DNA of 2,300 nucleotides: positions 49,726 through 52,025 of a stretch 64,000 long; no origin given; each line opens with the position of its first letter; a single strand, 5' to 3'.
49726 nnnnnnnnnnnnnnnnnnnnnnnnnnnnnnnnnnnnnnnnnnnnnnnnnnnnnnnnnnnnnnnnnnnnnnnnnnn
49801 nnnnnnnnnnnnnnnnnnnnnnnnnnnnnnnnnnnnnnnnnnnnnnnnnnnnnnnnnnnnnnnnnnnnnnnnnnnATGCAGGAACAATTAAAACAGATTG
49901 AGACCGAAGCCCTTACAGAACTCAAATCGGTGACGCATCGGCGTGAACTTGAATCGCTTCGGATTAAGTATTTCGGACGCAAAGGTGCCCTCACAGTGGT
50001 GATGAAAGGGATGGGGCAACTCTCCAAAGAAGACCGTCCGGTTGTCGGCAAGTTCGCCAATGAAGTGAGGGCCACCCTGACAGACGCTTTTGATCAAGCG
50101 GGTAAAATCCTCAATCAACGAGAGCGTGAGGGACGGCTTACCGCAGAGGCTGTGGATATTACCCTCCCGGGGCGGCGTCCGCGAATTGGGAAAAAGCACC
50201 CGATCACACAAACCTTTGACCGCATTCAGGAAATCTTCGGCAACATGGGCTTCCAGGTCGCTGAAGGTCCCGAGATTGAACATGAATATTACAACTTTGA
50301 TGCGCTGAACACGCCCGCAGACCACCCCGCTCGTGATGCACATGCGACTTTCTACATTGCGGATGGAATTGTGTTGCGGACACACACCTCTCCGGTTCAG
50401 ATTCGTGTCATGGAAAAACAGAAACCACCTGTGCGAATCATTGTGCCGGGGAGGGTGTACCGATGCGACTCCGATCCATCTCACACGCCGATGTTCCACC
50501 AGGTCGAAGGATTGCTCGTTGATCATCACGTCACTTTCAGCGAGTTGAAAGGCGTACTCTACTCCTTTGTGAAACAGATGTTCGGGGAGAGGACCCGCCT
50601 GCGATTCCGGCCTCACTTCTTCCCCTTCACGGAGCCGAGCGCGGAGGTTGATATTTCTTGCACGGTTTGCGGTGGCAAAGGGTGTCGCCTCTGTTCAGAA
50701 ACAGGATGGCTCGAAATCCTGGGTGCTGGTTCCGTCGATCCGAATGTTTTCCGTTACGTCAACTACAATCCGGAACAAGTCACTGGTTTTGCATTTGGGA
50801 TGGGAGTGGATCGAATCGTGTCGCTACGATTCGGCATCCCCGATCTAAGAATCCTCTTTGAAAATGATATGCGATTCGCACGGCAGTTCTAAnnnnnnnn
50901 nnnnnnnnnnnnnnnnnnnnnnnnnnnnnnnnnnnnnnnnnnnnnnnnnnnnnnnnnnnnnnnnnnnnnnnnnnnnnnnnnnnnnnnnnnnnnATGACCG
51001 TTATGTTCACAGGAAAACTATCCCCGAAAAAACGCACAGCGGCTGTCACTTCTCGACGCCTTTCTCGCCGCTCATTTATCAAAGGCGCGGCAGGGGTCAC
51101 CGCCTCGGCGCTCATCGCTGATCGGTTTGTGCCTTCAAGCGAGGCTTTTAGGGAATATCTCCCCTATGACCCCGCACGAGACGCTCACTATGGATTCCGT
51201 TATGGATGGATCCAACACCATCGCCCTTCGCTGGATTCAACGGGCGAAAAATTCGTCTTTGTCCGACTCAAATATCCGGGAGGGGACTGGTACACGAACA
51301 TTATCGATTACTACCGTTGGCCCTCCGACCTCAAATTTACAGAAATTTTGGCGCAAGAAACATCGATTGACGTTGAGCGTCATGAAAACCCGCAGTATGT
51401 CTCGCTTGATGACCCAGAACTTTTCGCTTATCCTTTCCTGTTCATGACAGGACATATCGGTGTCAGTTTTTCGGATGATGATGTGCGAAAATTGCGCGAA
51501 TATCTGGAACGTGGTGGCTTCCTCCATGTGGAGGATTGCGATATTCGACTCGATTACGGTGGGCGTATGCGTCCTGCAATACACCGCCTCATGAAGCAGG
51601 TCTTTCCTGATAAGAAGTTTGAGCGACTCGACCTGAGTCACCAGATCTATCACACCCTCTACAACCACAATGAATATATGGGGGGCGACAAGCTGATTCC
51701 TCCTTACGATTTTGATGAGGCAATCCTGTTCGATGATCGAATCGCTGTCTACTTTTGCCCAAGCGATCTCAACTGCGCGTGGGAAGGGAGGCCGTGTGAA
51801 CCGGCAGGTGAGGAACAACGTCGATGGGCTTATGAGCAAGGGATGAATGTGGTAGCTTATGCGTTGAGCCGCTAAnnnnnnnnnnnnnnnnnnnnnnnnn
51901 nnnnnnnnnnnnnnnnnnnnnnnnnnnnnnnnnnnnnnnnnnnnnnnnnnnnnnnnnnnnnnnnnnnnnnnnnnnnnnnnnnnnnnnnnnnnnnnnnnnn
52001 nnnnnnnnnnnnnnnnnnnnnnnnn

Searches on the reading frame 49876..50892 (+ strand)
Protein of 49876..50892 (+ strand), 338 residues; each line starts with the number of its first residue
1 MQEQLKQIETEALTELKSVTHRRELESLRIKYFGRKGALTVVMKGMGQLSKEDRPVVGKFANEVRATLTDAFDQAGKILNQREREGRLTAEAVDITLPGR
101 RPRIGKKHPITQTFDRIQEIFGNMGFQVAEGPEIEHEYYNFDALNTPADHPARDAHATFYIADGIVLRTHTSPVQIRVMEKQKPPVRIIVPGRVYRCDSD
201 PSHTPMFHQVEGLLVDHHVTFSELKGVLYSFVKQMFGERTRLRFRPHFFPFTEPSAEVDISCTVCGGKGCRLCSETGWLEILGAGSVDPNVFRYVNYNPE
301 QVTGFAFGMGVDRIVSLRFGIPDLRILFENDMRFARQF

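Call 21: search_protein_families(library=pfam, proteins=[window:49876-50892:+], max_evalue=0.00001)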
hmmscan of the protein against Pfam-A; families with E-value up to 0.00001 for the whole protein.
window:49876-50892:+ (338 aa): 2 families
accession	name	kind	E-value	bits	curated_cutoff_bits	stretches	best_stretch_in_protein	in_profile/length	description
PF01409.25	tRNA-synt_2d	-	8.9e-98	327.1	19.8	1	93-338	2-246/246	tRNA synthetases class II core domain (F)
PF02912.23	Phe_tRNA-synt_N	-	2e-21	76.1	22.3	1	23-88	4-69/69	Aminoacyl tRNA synthetase class II, N-terminal domain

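Call 23: find_related_loci(query=window:49876-50892:+, collection=genome_contigs, flank=10000)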
Query window:49876-50892:+ (338 aa) in genome_contigs; peptide patterns used: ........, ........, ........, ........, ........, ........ (x = any residue, [..] = any of these).
600 stretches matched a pattern (row limit reached: there are more); 518 encode a relative of the query (tblastn E <= 1e-3); the best 80 are kept; 80 distinct loci.
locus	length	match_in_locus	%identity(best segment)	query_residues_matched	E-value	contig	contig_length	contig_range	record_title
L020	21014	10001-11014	80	1-338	0e+0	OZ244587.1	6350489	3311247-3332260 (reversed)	MAG: Candidatus Poribacteria bacterium isolate 01ec1ce0-d2a5-493a-a37f-f7455bcb6da2 genome assembly, chromosome: 1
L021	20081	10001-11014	81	1-338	0e+0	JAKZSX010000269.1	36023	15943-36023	MAG: Candidatus Poribacteria bacterium isolate Langseth_MAG_00044 Langseth_MAG_00044_000000000269, whole genome shotgun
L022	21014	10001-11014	80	1-338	0e+0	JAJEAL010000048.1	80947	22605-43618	MAG: Candidatus Poribacteria bacterium isolate jk18x7bins.5 k141_374969, whole genome shotgun sequence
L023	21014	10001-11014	80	1-338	0e+0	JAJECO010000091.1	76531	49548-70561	MAG: Candidatus Poribacteria bacterium isolate jk18xAbins.25 k141_1146468, whole genome shotgun sequence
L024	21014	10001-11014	80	1-338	0e+0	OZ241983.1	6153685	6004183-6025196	MAG: Candidatus Poribacteria bacterium isolate 364a25e6-8d4f-453a-8db8-f2b726c437a0 genome assembly, chromosome: 1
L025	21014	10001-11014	80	1-338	0e+0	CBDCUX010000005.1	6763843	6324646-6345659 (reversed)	MAG: Candidatus Poribacteria bacterium isolate e6ba5316-27cc-4a72-bad8-a94c688688a0 genome assembly, contig: contig_5, w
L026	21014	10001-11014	80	1-338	0e+0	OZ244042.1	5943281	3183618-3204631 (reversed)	MAG: Candidatus Poribacteria bacterium isolate 82c2f847-b3a6-4516-8f18-366283cf6473 genome assembly, chromosome: 1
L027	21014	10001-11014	78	1-338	0e+0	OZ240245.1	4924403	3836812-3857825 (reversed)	MAG: Candidatus Poribacteria bacterium isolate dca23892-4e13-4299-a543-0851fd76b4fe genome assembly, chromosome: 1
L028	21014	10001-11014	76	1-338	1e-180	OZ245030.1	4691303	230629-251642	MAG: Candidatus Poribacteria bacterium isolate f3f56de0-ea6e-4eab-9813-cfd719c0cda4 genome assembly, chromosome: 1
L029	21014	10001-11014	75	1-338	2e-180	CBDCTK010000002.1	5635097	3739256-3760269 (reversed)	MAG: Candidatus Poribacteria bacterium isolate 5e1f03a3-4ce1-415a-a4c9-4ecbe52226bd genome assembly, contig: contig_2, w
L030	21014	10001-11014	72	1-338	3e-175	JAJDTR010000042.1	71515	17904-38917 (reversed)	MAG: Candidatus Poribacteria bacterium isolate jk18x1bzbins.36 k141_550496, whole genome shotgun sequence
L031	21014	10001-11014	73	1-338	6e-175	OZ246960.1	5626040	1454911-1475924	MAG: Candidatus Poribacteria bacterium isolate 0ebab745-6bcd-42b0-bac1-d05ba6febf80 genome assembly, chromosome: 1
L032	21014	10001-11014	72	1-338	2e-174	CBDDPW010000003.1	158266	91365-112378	MAG: Candidatus Poribacteria bacterium isolate 3f36937d-8c17-4172-b0cd-efb7b76609bb genome assembly, contig: contig_3, w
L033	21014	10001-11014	69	1-338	1e-165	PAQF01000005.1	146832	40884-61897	MAG: Candidatus Poribacteria bacterium isolate SP142 166140, whole genome shotgun sequence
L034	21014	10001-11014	78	1-338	0e+0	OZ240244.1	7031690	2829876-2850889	MAG: Candidatus Poribacteria bacterium isolate 530b1872-db39-4376-9dde-5bfc35f27194 genome assembly, chromosome: 1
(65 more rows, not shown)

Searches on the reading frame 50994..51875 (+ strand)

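Call 21: search_protein_families(library=pfam, proteins=[window:50994-51875:+], max_evalue=0.00001)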
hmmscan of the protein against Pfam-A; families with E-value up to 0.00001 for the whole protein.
window:50994-51875:+ (293 aa): 1 family
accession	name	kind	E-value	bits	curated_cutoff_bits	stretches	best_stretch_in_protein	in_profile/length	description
PF13709.12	DUF4159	-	4.9e-41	140.9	25.9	1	89-291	2-202/202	Domain of unknown function (DUF4159)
